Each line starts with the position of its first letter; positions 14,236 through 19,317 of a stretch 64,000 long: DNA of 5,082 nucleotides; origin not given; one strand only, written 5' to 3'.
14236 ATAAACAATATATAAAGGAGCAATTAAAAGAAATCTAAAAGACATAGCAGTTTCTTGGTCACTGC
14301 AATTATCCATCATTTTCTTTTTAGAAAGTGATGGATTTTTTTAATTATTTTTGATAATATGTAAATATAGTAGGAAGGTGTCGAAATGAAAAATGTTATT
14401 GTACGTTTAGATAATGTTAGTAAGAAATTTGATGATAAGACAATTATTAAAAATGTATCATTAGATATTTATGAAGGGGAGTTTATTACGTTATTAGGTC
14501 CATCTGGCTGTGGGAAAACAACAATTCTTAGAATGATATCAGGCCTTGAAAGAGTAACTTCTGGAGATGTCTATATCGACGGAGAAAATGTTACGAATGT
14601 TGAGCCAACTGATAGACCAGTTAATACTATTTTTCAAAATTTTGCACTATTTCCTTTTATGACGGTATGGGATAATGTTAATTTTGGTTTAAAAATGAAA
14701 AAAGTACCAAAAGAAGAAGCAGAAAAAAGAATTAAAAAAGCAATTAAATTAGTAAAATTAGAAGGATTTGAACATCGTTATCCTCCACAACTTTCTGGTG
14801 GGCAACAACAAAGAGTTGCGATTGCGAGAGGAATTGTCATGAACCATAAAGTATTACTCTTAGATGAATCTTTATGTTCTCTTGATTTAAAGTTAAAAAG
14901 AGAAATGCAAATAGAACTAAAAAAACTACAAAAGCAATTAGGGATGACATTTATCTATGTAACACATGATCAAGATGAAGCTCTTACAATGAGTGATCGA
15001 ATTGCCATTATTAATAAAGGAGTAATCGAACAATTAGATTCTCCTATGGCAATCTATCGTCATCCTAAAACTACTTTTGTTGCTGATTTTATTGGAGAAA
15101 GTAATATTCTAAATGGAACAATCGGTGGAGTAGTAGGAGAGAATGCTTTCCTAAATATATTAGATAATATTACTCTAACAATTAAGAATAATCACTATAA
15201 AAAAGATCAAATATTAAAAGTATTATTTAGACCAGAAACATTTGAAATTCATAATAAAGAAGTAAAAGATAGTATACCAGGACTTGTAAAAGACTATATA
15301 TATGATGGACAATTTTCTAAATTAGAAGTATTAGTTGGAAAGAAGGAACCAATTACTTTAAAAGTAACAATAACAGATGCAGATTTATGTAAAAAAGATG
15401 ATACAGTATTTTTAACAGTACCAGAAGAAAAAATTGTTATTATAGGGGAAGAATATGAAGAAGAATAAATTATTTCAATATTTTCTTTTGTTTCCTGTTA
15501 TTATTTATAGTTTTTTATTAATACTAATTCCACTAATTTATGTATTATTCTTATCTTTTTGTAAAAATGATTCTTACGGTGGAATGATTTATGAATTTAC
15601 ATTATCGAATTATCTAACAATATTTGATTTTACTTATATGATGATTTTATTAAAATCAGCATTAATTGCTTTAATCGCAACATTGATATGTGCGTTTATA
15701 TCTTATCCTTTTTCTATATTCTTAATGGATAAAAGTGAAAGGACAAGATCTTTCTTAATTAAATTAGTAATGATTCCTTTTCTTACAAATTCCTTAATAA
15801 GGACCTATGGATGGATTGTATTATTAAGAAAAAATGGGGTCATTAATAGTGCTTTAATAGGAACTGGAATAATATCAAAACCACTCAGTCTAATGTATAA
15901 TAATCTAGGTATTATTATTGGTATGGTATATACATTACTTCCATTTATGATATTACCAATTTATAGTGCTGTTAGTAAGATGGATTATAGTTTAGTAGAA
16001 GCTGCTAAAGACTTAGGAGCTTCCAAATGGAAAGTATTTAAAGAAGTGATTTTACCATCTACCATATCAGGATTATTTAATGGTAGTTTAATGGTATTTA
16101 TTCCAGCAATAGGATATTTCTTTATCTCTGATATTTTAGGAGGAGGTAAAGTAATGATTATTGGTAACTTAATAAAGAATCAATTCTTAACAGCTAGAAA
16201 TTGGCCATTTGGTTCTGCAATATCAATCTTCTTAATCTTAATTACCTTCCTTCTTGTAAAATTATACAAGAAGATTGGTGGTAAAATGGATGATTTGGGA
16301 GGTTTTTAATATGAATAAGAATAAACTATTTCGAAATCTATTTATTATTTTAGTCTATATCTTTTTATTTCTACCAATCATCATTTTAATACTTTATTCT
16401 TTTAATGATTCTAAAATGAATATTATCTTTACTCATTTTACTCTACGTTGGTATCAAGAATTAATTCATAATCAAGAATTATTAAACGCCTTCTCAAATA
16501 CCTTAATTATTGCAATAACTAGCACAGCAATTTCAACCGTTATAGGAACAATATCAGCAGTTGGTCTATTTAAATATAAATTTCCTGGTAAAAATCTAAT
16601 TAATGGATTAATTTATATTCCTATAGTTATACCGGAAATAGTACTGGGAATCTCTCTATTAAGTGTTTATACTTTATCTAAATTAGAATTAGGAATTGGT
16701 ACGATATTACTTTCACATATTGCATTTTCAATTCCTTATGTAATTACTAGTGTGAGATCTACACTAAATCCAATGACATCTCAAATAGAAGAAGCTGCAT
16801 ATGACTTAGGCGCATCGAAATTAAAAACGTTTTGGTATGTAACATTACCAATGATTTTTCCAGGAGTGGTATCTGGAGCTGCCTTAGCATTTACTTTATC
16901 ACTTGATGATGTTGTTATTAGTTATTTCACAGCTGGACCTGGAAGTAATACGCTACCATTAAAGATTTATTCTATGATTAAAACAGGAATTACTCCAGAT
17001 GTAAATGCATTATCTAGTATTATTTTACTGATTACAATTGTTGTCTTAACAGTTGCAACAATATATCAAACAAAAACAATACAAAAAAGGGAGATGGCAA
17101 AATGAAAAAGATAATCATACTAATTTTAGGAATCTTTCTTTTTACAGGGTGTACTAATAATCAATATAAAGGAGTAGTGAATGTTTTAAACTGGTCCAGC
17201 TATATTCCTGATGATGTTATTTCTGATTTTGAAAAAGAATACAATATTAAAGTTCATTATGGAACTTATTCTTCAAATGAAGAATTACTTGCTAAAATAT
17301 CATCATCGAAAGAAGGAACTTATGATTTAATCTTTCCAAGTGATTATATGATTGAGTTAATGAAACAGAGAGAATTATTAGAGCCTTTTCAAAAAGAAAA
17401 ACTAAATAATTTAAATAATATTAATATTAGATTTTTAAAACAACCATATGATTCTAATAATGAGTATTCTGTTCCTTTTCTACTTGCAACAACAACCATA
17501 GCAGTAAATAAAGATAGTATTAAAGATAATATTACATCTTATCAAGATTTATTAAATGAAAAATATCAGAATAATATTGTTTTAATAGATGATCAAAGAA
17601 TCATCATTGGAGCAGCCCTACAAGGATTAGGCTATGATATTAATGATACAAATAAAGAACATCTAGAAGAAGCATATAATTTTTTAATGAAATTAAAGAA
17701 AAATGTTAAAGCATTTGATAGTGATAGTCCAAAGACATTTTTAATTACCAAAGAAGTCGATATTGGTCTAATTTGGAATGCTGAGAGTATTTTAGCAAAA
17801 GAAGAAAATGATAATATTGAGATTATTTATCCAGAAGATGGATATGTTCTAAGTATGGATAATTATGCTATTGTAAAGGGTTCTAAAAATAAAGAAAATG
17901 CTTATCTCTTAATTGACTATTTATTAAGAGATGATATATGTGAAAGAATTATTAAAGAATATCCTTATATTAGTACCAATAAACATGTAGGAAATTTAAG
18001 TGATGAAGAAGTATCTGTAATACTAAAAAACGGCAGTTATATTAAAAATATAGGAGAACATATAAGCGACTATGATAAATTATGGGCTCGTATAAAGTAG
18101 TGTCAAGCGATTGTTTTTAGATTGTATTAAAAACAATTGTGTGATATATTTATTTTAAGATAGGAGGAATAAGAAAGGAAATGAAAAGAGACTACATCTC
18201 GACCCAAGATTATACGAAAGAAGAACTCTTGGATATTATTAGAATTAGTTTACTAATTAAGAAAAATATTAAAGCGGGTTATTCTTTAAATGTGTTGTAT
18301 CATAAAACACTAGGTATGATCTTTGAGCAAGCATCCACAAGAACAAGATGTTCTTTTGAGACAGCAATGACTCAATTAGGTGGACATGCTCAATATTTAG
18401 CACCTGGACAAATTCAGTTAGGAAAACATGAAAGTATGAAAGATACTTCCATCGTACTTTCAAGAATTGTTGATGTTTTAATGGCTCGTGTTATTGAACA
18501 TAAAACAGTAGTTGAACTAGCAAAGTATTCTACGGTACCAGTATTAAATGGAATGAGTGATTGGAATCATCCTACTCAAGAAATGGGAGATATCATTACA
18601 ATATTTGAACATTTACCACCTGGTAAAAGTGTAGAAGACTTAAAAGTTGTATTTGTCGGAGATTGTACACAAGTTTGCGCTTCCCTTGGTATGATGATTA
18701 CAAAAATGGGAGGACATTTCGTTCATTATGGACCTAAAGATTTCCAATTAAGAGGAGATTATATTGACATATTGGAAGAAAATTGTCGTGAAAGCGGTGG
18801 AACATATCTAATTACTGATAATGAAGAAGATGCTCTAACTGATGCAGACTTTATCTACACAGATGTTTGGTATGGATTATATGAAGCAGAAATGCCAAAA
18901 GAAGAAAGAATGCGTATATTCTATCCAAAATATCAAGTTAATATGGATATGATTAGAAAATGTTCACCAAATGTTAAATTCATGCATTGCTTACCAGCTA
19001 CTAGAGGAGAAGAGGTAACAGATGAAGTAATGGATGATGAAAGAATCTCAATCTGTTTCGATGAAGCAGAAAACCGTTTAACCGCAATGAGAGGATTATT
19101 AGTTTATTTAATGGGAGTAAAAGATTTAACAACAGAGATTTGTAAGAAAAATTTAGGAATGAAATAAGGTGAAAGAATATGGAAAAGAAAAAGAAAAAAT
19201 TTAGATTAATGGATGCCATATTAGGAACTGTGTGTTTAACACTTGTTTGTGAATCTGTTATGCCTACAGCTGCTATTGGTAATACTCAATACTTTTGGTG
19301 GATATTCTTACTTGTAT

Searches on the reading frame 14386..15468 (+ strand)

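Call 11: search_protein_families(library=ncbifam, proteins=[window:14386-15468:+], max_evalue=1e-8)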
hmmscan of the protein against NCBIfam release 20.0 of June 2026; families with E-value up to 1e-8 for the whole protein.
window:14386-15468:+ (360 aa): 176 families (the best 25 are shown)
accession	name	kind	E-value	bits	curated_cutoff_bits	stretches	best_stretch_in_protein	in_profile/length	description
NF006987.0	PRK09452.1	equivalog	1.2e-125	419.2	482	1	2-318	14-334/378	spermidine/putrescine ABC transporter ATP-binding protein PotA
NF043075.1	MMSYN1_0197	equivalog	1.5e-114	382.5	550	1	5-353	2-339/341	spermidine/putrescine ABC transporter ATP-binding protein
TIGR01187.1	potA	subfamily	1.3e-106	356.4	355.6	1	36-345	1-317/325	polyamine ABC transporter ATP-binding protein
TIGR03265.1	PhnT2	equivalog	9.6e-106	354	457.7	1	5-333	4-328/353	putative 2-aminoethylphosphonate ABC transporter ATP-binding protein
NF008653.0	PRK11650.1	subfamily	3.8e-100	335.4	432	1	6-352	4-346/357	sn-glycerol-3-phosphate ABC transporter ATP-binding protein UgpC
NF008513.0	PRK11432.1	equivalog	2.4e-97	326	496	1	2-353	3-347/351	ferric ABC transporter ATP-binding protein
NF008233.0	PRK11000.1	equivalog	2.5e-85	286.5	568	1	6-336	4-327/369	maltose/maltodextrin ABC transporter ATP-binding protein MalK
NF040933.2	ABC_arch_GlcV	equivalog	4.7e-84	282.3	450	1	5-352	2-356/357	glucose ABC transporter ATP-binding protein GlcV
NF008621.0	PRK11607.1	equivalog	1.9e-82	277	613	1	6-297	20-313/377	putrescine ABC transporter ATP-binding subunit PotG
NF040840.2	tungstate_WtpC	equivalog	2.1e-82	277.2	440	1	6-318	2-312/347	tungstate ABC transporter ATP-binding protein WtpC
TIGR00968.1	3a0106s01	subfamily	2.5e-82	276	342.75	1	7-242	2-237/237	sulfate ABC transporter ATP-binding protein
TIGR03258.1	PhnT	equivalog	4.8e-81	272.6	499.15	1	6-353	9-357/359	2-aminoethylphosphonate ABC transport system ATP-binding subunit PhnT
NF008105.0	PRK10851.1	equivalog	7e-80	268.4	502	1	6-349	3-345/362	sulfate/thiosulfate ABC transporter ATP-binding protein CysA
TIGR01186.1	proV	subfamily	5.2e-72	242.9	326.6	1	18-243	6-237/363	betaine/proline/choline family ABC transporter ATP-binding protein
NF040729.1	ABC_ATP_SaoA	equivalog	6.7e-62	209.1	360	1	6-211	2-208/248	ABC transporter ATP-binding protein SaoA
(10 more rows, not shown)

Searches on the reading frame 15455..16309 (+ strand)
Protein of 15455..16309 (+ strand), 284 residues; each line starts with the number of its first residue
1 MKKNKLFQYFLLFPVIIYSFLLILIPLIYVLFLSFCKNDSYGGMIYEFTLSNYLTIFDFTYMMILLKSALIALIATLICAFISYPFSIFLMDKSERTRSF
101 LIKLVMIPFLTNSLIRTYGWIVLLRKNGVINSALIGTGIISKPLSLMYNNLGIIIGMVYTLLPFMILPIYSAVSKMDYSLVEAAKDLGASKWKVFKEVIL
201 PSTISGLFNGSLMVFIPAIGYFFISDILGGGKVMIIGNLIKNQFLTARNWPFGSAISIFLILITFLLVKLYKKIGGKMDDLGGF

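Call 11: search_protein_families(library=ncbifam, proteins=[window:15455-16309:+], max_evalue=1e-8)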
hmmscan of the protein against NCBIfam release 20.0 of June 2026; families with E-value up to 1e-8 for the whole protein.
window:15455-16309:+ (284 aa): 16 families
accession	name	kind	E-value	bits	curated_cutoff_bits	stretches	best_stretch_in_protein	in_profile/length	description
NF007044.0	PRK09497.1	equivalog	1.6e-81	273.9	348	1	1-275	1-275/285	spermidine/putrescine ABC transporter permease PotB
NF007963.0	PRK10683.1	equivalog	1.7e-58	198.5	489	1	46-272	79-306/317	putrescine ABC transporter permease PotH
NF043074.1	MMSYN1_0196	equivalog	4.8e-40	137.6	350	1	9-280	11-268/277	spermidine/putrescine ABC transporter permease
TIGR03262.1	PhnU2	equivalog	4.6e-23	81.7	593.25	1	12-273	7-255/546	putative 2-aminoethylphosphonate ABC transporter permease subunit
NF011624.0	PRK15050.1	equivalog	2.7e-20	72.7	247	1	5-277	21-288/297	2-aminoethylphosphonate ABC transporter permease subunit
TIGR02141.1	modB_ABC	equivalog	1.7e-18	67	182.6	1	69-231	4-161/208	molybdate ABC transporter permease subunit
TIGR00969.1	3a0106s02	subfamily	6.7e-18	65.1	240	1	13-223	21-216/272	sulfate ABC transporter permease subunit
TIGR01581.1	Mo_ABC_porter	hypoth_equivalog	1.6e-16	60.5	210.3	1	60-267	18-222/225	ABC transporter permease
TIGR02139.1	permease_CysT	equivalog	2.3e-15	56.9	246.1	1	16-268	13-252/265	sulfate ABC transporter permease subunit CysT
TIGR03226.1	PhnU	equivalog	3.1e-15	56.5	283.45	1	15-276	50-305/311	2-aminoethylphosphonate ABC transporter permease subunit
NF006939.0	PRK09421.1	equivalog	5.4e-14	52.2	262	1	63-225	10-173/230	molybdate ABC transporter permease subunit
NF007047.0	PRK09500.1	equivalog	3.6e-12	46.4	326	1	13-237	10-215/257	spermidine/putrescine ABC transporter permease PotC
NF008208.0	PRK10971.1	equivalog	7.9e-11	41.9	415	1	47-268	41-260/277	sulfate/thiosulfate ABC transporter permease CysT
TIGR02140.1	permease_CysW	equivalog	1.3e-10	41.2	329.1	1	8-230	2-209/261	sulfate ABC transporter permease subunit CysW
NF040839.1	tungstate_WtpB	equivalog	4.3e-10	39.6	340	1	19-267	13-240/251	tungstate ABC transporter permease WtpB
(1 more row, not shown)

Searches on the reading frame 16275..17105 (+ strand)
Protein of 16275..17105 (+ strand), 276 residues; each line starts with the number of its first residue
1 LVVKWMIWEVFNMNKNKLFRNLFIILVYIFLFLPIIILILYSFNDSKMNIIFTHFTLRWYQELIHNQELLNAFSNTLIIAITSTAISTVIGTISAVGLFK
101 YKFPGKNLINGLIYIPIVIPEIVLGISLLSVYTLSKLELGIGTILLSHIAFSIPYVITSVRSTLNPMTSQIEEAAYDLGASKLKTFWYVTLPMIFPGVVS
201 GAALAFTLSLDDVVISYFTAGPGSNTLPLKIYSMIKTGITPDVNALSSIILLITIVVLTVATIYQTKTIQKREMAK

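Call 11: search_protein_families(library=ncbifam, proteins=[window:16275-17105:+], max_evalue=1e-8)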
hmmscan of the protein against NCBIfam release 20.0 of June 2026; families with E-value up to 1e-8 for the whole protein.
window:16275-17105:+ (276 aa): 26 families (the best 25 are shown)
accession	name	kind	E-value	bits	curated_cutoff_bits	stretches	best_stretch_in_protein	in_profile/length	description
NF007047.0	PRK09500.1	equivalog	4.8e-84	282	326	1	16-265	3-252/257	spermidine/putrescine ABC transporter permease PotC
NF007889.0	PRK10592.1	equivalog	1.9e-61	208.2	476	1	19-271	11-270/281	putrescine ABC transporter permease PotI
NF043073.1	MMSYN1_0195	equivalog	4.9e-52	177.3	1250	1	17-267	3-250/1021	spermidine/putrescine ABC transporter permease/substrate-binding protein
TIGR00969.1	3a0106s02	subfamily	1.1e-29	103.8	240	1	11-266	11-271/272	sulfate ABC transporter permease subunit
TIGR01581.1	Mo_ABC_porter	hypoth_equivalog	1.9e-29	102.8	210.3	1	62-258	12-223/225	ABC transporter permease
TIGR02141.1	modB_ABC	equivalog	7.3e-29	100.9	182.6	1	76-263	3-204/208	molybdate ABC transporter permease subunit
TIGR03255.1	PhnV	equivalog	1.3e-28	100.4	358.7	1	27-259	23-259/270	2-aminoethylphosphonate ABC transport system, membrane component PhnV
TIGR02139.1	permease_CysT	equivalog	1.2e-26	93.9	246.1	1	25-268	14-262/265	sulfate ABC transporter permease subunit CysT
NF008208.0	PRK10971.1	equivalog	2.9e-26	92.6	415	1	23-269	14-271/277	sulfate/thiosulfate ABC transporter permease CysT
NF006939.0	PRK09421.1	equivalog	2.1e-25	89.5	262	1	68-272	7-223/230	molybdate ABC transporter permease subunit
NF040839.1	tungstate_WtpB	equivalog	2.5e-23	83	340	1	25-263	11-246/251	tungstate ABC transporter permease WtpB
NF043074.1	MMSYN1_0196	equivalog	2.2e-21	76.4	350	1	11-271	3-268/277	spermidine/putrescine ABC transporter permease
NF011624.0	PRK15050.1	equivalog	2.6e-21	76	247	1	21-267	29-285/297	2-aminoethylphosphonate ABC transporter permease subunit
TIGR02140.1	permease_CysW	equivalog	1e-20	74.3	329.1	1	21-268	7-259/261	sulfate ABC transporter permease subunit CysW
TIGR03262.1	PhnU2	equivalog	1.2e-20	73.7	593.25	1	21-267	8-259/546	putative 2-aminoethylphosphonate ABC transporter permease subunit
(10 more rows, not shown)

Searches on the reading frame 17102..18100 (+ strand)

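Call 11: search_protein_families(library=ncbifam, proteins=[window:17102-18100:+], max_evalue=1e-8)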
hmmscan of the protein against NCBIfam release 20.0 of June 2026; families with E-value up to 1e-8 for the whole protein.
window:17102-18100:+ (332 aa): 6 families
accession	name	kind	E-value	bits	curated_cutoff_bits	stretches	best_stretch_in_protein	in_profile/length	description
NF007048.0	PRK09501.1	equivalog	4.3e-70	236.3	582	1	18-305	21-309/348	spermidine/putrescine ABC transporter substrate-binding protein PotD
NF007962.0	PRK10682.1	equivalog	3e-34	118.6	636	1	22-304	28-329/370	spermidine/putrescine ABC transporter substrate-binding protein PotF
NF043073.1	MMSYN1_0195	equivalog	6e-18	64.4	1250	1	3-109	574-680/1021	spermidine/putrescine ABC transporter permease/substrate-binding protein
TIGR03261.1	phnS2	equivalog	2e-17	63.3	392.75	1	84-295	85-291/334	putative 2-aminoethylphosphonate ABC transporter substrate-binding protein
NF011620.1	PRK15046.1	equivalog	4.7e-10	38.7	310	1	37-286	40-284/334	2-aminoethylphosphonate ABC transporter substrate-binding protein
TIGR03227.1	PhnS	equivalog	9.1e-10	37.9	395.3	1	38-285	51-294/360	2-aminoethylphosphonate ABC transporter substrate-binding protein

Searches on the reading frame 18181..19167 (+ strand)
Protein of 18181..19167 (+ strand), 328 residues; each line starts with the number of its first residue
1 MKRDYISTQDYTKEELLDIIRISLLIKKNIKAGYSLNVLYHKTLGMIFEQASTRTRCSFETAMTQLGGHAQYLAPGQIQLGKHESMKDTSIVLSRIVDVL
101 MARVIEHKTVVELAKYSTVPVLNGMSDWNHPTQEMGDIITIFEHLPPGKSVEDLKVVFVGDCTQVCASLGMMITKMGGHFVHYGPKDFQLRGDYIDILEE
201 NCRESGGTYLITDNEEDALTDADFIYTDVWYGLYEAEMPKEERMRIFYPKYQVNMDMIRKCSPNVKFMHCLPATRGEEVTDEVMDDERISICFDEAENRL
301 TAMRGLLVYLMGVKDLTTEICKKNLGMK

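Call 11: search_protein_families(library=ncbifam, proteins=[window:18181-19167:+], max_evalue=1e-8)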
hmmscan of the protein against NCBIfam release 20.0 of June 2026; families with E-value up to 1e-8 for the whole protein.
window:18181-19167:+ (328 aa): 16 families
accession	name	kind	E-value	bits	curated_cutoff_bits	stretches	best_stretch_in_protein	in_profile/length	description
TIGR04384.1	putr_carbamoyl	exception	1.1e-159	530.9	500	1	4-313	1-309/330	putrescine carbamoyltransferase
TIGR00658.1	orni_carb_tr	equivalog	5.9e-97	324.5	280.85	1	3-311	1-303/304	ornithine carbamoyltransferase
NF001986.0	PRK00779.1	subfamily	8.8e-94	314.1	306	1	2-312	5-305/307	ornithine carbamoyltransferase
NF003286.0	PRK04284.1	subfamily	1.2e-68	231.6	515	1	2-312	6-331/332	ornithine carbamoyltransferase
NF011380.0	PRK14805.1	equivalog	8.5e-66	222.1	421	1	3-312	2-301/302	ornithine carbamoyltransferase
NF002470.0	PRK01713.1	equivalog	7.6e-57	193.2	545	1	3-275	8-279/334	ornithine carbamoyltransferase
NF009213.0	PRK12562.1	subfamily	5.1e-53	180.6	559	1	2-274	6-278/334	ornithine carbamoyltransferase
NF011379.0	PRK14804.1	equivalog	8.3e-47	159.8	373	1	5-311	9-309/311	ornithine carbamoyltransferase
TIGR00670.1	asp_carb_tr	equivalog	3.2e-41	141.4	236.95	1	3-299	1-291/304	aspartate carbamoyltransferase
NF003384.0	PRK04523.1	equivalog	1.2e-40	139.6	288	1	3-311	4-333/336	N-acetylornithine carbamoyltransferase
NF002032.1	PRK00856.1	equivalog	2.1e-38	132.2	263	1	4-307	2-293/297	aspartate carbamoyltransferase catalytic subunit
NF006046.0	PRK08192.1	equivalog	4.7e-30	105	512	1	6-316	10-322/339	aspartate carbamoyltransferase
NF008853.0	PRK11891.1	equivalog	4.3e-27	94.8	560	1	3-317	89-404/430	aspartate carbamoyltransferase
NF005538.0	PRK07200.1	equivalog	2.8e-20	72.7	453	1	2-232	21-274/396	knotted carbamoyltransferase YgeW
TIGR03316.1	ygeW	equivalog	4.6e-18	65.3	500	1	2-233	18-272/391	knotted carbamoyltransferase YgeW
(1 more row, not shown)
